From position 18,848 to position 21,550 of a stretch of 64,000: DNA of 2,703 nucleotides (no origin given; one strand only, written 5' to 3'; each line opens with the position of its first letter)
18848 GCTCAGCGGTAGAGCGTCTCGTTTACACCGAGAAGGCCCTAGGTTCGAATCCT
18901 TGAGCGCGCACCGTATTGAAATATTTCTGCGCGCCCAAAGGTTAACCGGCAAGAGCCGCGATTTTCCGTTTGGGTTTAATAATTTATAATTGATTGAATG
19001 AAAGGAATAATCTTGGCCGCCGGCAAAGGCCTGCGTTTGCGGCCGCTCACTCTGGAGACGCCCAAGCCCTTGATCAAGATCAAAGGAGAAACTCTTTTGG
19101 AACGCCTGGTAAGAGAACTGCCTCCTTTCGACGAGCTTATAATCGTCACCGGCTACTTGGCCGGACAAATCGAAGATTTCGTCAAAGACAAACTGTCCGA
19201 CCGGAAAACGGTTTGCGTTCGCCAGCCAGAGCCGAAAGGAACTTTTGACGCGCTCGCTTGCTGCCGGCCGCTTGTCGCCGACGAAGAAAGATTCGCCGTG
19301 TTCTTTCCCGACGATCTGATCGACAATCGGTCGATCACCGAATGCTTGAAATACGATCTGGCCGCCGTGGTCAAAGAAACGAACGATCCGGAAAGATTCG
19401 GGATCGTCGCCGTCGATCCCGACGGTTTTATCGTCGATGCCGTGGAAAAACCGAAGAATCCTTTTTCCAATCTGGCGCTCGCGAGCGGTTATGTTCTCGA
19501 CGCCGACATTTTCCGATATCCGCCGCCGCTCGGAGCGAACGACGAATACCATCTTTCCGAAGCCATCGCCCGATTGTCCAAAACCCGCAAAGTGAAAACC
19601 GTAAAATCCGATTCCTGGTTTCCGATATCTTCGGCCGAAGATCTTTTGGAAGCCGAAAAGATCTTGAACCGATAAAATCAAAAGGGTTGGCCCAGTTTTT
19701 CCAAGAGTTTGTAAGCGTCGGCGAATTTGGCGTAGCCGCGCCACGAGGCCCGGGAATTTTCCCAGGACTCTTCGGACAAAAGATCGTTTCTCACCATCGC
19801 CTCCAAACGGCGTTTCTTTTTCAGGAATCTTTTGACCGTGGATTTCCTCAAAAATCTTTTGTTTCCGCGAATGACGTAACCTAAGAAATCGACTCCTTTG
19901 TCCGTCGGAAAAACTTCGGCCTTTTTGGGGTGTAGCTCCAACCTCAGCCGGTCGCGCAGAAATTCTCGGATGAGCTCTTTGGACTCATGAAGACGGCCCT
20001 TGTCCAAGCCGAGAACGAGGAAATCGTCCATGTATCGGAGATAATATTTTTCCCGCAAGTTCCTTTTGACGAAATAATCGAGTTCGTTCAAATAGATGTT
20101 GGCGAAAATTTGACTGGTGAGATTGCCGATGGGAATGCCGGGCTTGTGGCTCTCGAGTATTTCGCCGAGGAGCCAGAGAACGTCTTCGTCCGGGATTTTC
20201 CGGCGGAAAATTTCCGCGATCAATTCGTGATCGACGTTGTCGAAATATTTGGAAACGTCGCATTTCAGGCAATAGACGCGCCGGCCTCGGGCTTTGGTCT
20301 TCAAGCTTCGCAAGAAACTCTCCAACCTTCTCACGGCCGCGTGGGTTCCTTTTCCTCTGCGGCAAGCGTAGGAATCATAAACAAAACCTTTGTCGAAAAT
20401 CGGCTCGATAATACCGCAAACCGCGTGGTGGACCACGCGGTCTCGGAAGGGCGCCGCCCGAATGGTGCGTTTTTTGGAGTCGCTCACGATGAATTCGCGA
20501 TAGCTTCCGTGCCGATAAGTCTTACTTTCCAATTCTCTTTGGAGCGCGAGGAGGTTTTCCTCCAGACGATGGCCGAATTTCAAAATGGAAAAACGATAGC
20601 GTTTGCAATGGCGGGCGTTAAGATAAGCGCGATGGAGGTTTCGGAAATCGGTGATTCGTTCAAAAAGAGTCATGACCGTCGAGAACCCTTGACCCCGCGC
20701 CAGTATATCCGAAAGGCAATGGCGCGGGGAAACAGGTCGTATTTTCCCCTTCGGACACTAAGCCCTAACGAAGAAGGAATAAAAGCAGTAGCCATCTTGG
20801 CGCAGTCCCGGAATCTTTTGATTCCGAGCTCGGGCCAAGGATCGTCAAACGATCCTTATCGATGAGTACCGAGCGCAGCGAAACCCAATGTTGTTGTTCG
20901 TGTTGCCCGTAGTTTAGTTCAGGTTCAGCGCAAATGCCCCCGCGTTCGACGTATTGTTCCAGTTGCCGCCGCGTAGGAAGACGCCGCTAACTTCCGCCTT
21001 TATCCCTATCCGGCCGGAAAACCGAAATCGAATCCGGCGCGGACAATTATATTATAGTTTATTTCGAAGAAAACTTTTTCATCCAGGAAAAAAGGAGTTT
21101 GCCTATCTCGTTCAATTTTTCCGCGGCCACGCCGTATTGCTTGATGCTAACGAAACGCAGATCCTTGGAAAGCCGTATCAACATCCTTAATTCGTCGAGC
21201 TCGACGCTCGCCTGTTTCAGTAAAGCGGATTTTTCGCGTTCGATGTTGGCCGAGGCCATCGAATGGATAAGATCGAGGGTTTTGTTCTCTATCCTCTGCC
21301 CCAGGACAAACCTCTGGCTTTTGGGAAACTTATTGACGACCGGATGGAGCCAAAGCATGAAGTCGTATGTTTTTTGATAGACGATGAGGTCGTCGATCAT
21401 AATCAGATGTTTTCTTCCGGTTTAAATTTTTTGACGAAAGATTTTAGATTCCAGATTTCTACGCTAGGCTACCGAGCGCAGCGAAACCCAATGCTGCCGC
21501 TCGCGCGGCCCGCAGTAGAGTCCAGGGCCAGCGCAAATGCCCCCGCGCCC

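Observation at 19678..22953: Complete diversity-generating retroelement with adenine-specific TR/VR divergence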

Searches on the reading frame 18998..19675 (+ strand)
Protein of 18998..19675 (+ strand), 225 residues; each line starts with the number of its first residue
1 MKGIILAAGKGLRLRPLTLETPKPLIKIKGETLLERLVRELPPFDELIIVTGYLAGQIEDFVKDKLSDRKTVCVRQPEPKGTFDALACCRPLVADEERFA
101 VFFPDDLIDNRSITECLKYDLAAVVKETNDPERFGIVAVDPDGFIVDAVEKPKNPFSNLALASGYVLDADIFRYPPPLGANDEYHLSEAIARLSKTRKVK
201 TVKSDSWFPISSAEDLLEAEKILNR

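Call 4: search_protein_families(library=pfam, proteins=[window:18998-19675:+], max_evalue=0.01)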
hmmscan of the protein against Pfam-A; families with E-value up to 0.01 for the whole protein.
window:18998-19675:+ (225 aa): 4 families
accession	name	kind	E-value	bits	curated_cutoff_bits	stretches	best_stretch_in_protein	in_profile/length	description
PF00483.29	NTP_transferase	-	1.5e-25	90.7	21.2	1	2-222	1-241/245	Nucleotidyl transferase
PF12804.13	NTP_transf_3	-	1.3e-10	42.1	27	1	3-106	1-95/160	MobA-like NTP transferase domain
PF20202.4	DUF6564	-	0.0012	18.9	25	1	30-69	14-53/230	Domain of unknown function (DUF6564)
PF01128.25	IspD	-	0.005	17.1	27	0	4-43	4-40/221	2-C-methyl-D-erythritol 4-phosphate cytidylyltransferase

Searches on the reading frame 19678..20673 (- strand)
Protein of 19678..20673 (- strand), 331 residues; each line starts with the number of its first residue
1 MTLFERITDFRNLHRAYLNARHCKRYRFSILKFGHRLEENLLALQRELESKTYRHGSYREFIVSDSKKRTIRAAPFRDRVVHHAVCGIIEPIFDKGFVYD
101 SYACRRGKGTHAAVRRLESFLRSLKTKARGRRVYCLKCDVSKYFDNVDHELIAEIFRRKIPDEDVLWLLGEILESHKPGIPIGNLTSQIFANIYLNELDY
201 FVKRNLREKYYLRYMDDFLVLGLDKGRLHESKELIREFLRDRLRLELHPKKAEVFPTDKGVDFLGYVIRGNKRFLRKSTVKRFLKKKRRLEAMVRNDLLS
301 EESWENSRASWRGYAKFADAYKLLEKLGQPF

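Call 4: search_protein_families(library=pfam, proteins=[window:19678-20673:-], max_evalue=0.01)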
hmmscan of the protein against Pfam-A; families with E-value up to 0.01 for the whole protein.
window:19678-20673:- (331 aa): 1 family
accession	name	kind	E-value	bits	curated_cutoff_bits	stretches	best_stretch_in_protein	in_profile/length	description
PF00078.32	RVT_1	-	5.8e-22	78.8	29.6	1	66-268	7-205/205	Reverse transcriptase (RNA-dependent DNA polymerase)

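Call 5: search_protein_families(library=ncbifam, proteins=[window:19678-20673:-], max_evalue=0.01)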
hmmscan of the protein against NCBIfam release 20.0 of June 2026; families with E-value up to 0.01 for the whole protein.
window:19678-20673:- (331 aa): 8 families
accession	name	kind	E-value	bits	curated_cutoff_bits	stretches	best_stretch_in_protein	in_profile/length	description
TIGR04416.1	group_II_RT_mat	equivalog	1.5e-42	146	300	1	30-296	25-297/353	group II intron reverse transcriptase/maturase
NF041746.1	Drt2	equivalog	1.5e-17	63.9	390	1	175-296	219-349/416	antiviral reverse transcriptase Drt2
NF041747.1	Drt3a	equivalog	1.5e-14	54.2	200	1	131-273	109-267/412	antiviral reverse transcriptase Drt3a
NF038233.2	retron_St85_RT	exception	3.5e-14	52.8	235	1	132-319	88-274/289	retron St85 family RNA-directed DNA polymerase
NF041750.1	Drt5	equivalog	2.5e-06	26.7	550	1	126-254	120-250/484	antiviral reverse transcriptase Drt5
NF041749.1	Drt4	equivalog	1e-05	24.7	450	1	178-255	193-267/489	antiviral reverse transcriptase Drt4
NF041748.1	Drt3b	equivalog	0.00038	19.3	350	1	178-253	230-313/647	antiviral reverse transcriptase Drt3b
NF042941.1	Retron_TIR_antiphage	equivalog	0.00048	19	600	1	118-218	79-180/464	TIR domain-containing anti-phage reverse transcriptase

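Call 6: search_solved_structures(query=window:19678-20673:-, max_evalue=0.001, show_alignments=2)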
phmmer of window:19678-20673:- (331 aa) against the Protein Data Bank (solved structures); distinct sequences matched with E-value up to 0.001: 14.
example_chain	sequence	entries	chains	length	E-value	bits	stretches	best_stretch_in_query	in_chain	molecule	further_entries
8ub7_A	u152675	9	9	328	2.2e-62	214.3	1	3-324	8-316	Reverse transcriptase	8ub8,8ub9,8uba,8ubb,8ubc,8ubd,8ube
6me0_C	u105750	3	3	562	2.3e-18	69.6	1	52-289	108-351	Maturase reverse transcriptase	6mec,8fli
6ar1_A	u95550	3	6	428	8.1e-17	64.5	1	48-292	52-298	GsI-IIC RT | Trt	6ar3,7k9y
5g2x_C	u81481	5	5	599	1.3e-16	63.9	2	38-207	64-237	GROUP II INTRON-ENCODED PROTEIN LTRA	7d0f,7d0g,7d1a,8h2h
7uim_D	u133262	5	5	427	2.2e-16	63.1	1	3-294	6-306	Group II intron reverse transcriptase/maturase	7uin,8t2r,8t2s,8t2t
5hhj_A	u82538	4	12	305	1.4e-15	60.5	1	2-266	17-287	Retron-type reverse transcriptase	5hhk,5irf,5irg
5hhl_A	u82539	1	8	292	1.4e-15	60.5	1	3-267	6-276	Retron-type reverse transcriptase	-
8bgj_A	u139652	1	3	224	2.1e-08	36.9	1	133-269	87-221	RNA-directed DNA polymerase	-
9c0i_A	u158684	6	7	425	9.2e-07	31.5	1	172-293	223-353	Reverse transcriptase/maturase family protein | Antiviral reverse transcriptase Drt2 | RNA-dependent DNA polymerase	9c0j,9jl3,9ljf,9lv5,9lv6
9lje_A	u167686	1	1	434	1.1e-06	31.2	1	172-294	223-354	RNA-dependent DNA polymerase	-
7kft_D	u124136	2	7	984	1.6e-06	30.7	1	64-270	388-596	Cas6-RT-Cas1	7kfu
9d4s_A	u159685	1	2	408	1.5e-05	27.5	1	169-282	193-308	Group II intron-like 4 reverse transcriptase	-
9d5x_A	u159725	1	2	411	1.5e-05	27.5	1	169-283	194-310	Group II intron-like 4 reverse transcriptase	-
9lv7_A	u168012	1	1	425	0.0001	24.8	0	172-295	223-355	Antiviral reverse transcriptase Drt2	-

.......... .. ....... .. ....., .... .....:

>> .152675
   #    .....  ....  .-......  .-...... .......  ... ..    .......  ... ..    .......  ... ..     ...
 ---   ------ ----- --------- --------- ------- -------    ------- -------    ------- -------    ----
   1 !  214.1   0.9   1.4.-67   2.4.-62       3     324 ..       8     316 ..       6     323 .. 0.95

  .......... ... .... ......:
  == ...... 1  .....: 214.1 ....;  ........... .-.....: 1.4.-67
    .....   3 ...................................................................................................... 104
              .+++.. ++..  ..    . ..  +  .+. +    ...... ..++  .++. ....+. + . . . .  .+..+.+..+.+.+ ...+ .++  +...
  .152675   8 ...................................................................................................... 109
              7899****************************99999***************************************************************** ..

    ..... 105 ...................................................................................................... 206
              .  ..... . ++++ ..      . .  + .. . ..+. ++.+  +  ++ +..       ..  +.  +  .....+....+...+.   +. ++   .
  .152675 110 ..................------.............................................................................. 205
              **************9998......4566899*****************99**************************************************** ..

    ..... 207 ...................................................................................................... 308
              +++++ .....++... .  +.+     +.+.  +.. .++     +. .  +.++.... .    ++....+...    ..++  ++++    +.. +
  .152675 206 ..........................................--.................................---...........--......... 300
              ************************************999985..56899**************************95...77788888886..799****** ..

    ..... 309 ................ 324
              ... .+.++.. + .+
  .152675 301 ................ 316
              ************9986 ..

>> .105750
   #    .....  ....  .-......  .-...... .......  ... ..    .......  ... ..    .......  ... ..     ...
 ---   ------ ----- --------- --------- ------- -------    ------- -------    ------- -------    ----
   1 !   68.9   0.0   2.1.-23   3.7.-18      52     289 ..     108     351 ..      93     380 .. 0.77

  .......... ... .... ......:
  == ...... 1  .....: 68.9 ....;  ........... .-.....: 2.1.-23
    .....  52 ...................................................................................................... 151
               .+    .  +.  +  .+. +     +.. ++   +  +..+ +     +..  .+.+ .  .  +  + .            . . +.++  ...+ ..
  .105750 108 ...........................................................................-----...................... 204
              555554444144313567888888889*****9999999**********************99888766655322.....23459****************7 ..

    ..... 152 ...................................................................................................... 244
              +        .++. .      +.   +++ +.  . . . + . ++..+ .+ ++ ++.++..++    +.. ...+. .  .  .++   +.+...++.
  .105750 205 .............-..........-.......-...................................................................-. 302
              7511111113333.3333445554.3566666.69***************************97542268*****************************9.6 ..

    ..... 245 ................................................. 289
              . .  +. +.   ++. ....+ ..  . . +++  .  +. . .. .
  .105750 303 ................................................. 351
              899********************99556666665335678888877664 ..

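Call 12: find_encoding_contigs(protein=window:19678-20673:-, flank=6000, max_places=10)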
Protein window:19678-20673:- (331 aa): 6 contigs read that carry it; 3 places shown.
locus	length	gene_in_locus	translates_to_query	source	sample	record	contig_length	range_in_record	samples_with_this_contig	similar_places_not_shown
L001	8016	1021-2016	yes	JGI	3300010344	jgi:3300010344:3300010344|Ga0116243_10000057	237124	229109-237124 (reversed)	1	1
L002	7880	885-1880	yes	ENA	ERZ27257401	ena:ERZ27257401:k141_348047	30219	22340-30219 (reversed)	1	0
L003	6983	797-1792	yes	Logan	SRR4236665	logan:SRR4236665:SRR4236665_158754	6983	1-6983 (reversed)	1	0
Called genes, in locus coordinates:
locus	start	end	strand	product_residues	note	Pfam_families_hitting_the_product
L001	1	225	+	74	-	?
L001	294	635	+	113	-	PF05635:23S_rRNA_IVP, PF22296:bAvd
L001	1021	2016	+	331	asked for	PF00078:RVT_1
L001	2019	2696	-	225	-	PF00483:NTP_transferase, PF12804:NTP_transf_3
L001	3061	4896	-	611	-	PF06068:TIP49 (faint), PF00004:AAA, PF17862:AAA_lid_3, PF01434:Peptidase_M41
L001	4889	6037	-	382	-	PF23459:S1_RRP5 (faint), PF00575:S1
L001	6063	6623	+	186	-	PF13483:Lactamase_B_3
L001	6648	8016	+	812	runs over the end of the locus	PF00521:DNA_topoisoIV, PF03989:DNA_gyraseA_C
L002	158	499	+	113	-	PF05635:23S_rRNA_IVP, PF22296:bAvd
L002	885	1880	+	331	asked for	PF00078:RVT_1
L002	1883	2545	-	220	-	PF00483:NTP_transferase, PF12804:NTP_transf_3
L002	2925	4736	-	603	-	PF06068:TIP49 (faint), PF00004:AAA, PF17862:AAA_lid_3, PF01434:Peptidase_M41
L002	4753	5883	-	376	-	PF23459:S1_RRP5 (faint), PF00575:S1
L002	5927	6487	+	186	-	PF13483:Lactamase_B_3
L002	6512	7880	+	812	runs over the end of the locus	PF00521:DNA_topoisoIV, PF03989:DNA_gyraseA_C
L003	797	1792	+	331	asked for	PF00078:RVT_1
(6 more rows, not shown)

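Call 19: find_related_loci(query=window:19678-20673:-, collection=genome_contigs, flank=6000)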
Query window:19678-20673:- (331 aa) in genome_contigs; peptide patterns used: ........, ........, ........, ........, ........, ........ (x = any residue, [..] = any of these).
97 stretches matched a pattern; 44 encode a relative of the query (tblastn E <= 1e-3); 44 distinct loci.
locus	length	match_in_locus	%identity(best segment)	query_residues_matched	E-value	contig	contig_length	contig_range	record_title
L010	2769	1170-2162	87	1-331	0e+0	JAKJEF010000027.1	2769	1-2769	MAG: Patescibacteria group bacterium isolate UR.bin13 NODE_27_length_2769_cov_3.959138, whole genome shotgun sequence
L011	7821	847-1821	59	2-327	3e-128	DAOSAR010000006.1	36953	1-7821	MAG TPA_asm: Candidatus Pacearchaeota archaeon isolate AMR_MDS_1904 NODE_834_length_36953_cov_37.886769, whole genome sh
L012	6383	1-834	69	59-328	1e-124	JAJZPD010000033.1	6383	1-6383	MAG: bacterium isolate SKS1.bin112 NODE_21468_length_6383_cov_2.580083, whole genome shotgun sequence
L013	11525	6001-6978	56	3-312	2e-115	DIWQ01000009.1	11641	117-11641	MAG TPA_asm: Patescibacteria group bacterium UBA6102 UBA6102_contig_31431, whole genome shotgun sequence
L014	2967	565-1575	54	2-327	3e-119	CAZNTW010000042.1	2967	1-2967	MAG TPA_asm: uncultured Gammaproteobacteria bacterium isolate binchicken_co387_694 genome assembly, contig: NODE_49308_l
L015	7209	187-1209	52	2-331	4e-114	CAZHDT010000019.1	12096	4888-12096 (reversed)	MAG TPA_asm: uncultured Gammaproteobacteria bacterium isolate SRP178699_co1_236 genome assembly, contig: NODE_7107_lengt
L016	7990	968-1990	53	2-327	5e-110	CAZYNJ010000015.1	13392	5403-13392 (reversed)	MAG TPA_asm: uncultured Candidatus Saccharibacteria bacterium isolate SRP191223_co1_99 genome assembly, contig: NODE_501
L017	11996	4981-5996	67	3-328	1e-131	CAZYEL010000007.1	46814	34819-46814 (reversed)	MAG TPA_asm: uncultured Candidatus Saccharibacteria bacterium isolate binchicken_co227_1009 genome assembly, contig: NOD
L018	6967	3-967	68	40-328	5e-117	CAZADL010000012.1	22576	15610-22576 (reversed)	MAG TPA_asm: uncultured Candidatus Saccharibacteria bacterium isolate SRP271791_co2_38 genome assembly, contig: NODE_490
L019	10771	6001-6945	44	3-327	1e-86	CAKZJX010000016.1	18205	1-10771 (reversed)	MAG TPA_asm: uncultured Anaerolineae bacterium isolate SRR5214706_bin.105_CONCOCT_v1.1_MAG genome assembly, contig: ERZ1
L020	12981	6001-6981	45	4-327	2e-85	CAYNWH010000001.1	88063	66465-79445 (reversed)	MAG TPA_asm: uncultured Gammaproteobacteria bacterium isolate SRP214966_co1_418 genome assembly, contig: NODE_225_length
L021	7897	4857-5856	68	2-328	5e-127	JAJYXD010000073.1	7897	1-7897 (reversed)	MAG: bacterium isolate FK3.bin18 NODE_18198_length_7897_cov_0.814028, whole genome shotgun sequence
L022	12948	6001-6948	43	2-327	9e-83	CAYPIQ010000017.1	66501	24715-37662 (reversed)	MAG TPA_asm: uncultured Spirochaetales bacterium isolate binchicken_co379_68 genome assembly, contig: NODE_248_length_66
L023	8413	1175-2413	58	2-328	1e-79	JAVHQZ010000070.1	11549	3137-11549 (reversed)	MAG: Candidatus Paceibacterota bacterium isolate WB01no18_49_12 NODE_3163_length_11549_cov_6.352619, whole genome shotgu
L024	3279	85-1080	40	3-331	4e-80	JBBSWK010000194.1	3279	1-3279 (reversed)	MAG: Nanoarchaeota archaeon isolate H51-bin025_1 H51_bin025_1_000000000198, whole genome shotgun sequence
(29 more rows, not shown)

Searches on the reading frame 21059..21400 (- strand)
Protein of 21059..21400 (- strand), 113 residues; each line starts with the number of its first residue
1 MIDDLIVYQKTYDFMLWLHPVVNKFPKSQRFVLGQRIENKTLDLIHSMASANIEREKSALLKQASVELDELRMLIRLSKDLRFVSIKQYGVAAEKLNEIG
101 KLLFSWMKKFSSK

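Call 4: search_protein_families(library=pfam, proteins=[window:21059-21400:-], max_evalue=0.01)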
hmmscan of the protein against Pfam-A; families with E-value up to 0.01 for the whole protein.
window:21059-21400:- (113 aa): 2 families
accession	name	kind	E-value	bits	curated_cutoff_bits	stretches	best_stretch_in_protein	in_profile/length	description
PF22296.2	bAvd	-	2.4e-26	92.8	40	1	5-110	1-107/107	bAvd-like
PF05635.17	23S_rRNA_IVP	-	7.9e-10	39.4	33.8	1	4-104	2-105/106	23S rRNA-intervening sequence protein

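Call 5: search_protein_families(library=ncbifam, proteins=[window:21059-21400:-], max_evalue=0.01)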
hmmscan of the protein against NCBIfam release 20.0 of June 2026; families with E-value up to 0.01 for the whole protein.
window:21059-21400:- (113 aa): 3 families
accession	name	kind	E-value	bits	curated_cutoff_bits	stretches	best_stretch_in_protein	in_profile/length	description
NF033474.1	DivGenRetAVD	equivalog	1e-31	109.3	80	1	5-108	1-104/104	diversity-generating retroelement protein Avd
TIGR02436.1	TIGR02436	subfamily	9.9e-08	32.2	24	1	7-109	1-107/109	four helix bundle protein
NF008911.0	PRK12275.1-2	subfamily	0.00018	22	137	1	4-112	6-117/118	hypothetical protein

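Call 8: search_solved_structures(query=window:21059-21400:-, max_evalue=0.01, show_alignments=1)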
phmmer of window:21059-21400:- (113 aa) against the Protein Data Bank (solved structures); distinct sequences matched with E-value up to 0.01: 0.

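Call 13: find_encoding_contigs(protein=window:21059-21400:-, flank=6000, max_places=10)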
Protein window:21059-21400:- (113 aa): 11 contigs read that carry it; 6 places shown.
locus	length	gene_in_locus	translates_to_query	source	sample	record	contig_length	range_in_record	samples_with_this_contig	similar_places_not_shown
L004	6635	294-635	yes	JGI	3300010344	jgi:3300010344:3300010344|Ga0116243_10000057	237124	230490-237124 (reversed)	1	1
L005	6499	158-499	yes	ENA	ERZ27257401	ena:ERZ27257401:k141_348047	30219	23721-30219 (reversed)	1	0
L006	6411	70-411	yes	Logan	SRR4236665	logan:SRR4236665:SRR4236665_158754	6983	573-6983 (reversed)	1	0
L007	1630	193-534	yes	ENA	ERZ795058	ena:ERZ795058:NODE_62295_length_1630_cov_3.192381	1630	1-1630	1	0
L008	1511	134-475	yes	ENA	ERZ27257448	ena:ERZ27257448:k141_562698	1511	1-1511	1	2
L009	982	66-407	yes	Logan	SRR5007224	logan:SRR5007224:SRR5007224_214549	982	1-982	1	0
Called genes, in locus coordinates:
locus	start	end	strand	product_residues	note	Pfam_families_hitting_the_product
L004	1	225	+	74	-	?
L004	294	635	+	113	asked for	PF05635:23S_rRNA_IVP, PF22296:bAvd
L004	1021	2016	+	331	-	PF00078:RVT_1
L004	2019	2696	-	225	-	PF00483:NTP_transferase, PF12804:NTP_transf_3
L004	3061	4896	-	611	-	PF06068:TIP49 (faint), PF00004:AAA, PF17862:AAA_lid_3, PF01434:Peptidase_M41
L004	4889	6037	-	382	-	PF23459:S1_RRP5 (faint), PF00575:S1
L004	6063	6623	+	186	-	PF13483:Lactamase_B_3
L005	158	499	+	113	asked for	PF05635:23S_rRNA_IVP, PF22296:bAvd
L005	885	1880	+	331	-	PF00078:RVT_1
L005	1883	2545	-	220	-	PF00483:NTP_transferase, PF12804:NTP_transf_3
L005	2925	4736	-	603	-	PF06068:TIP49 (faint), PF00004:AAA, PF17862:AAA_lid_3, PF01434:Peptidase_M41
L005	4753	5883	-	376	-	PF23459:S1_RRP5 (faint), PF00575:S1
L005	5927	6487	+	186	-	PF13483:Lactamase_B_3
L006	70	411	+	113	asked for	PF05635:23S_rRNA_IVP, PF22296:bAvd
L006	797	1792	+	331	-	PF00078:RVT_1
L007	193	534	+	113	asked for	PF05635:23S_rRNA_IVP, PF22296:bAvd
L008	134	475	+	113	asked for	PF05635:23S_rRNA_IVP, PF22296:bAvd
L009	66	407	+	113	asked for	PF05635:23S_rRNA_IVP, PF22296:bAvd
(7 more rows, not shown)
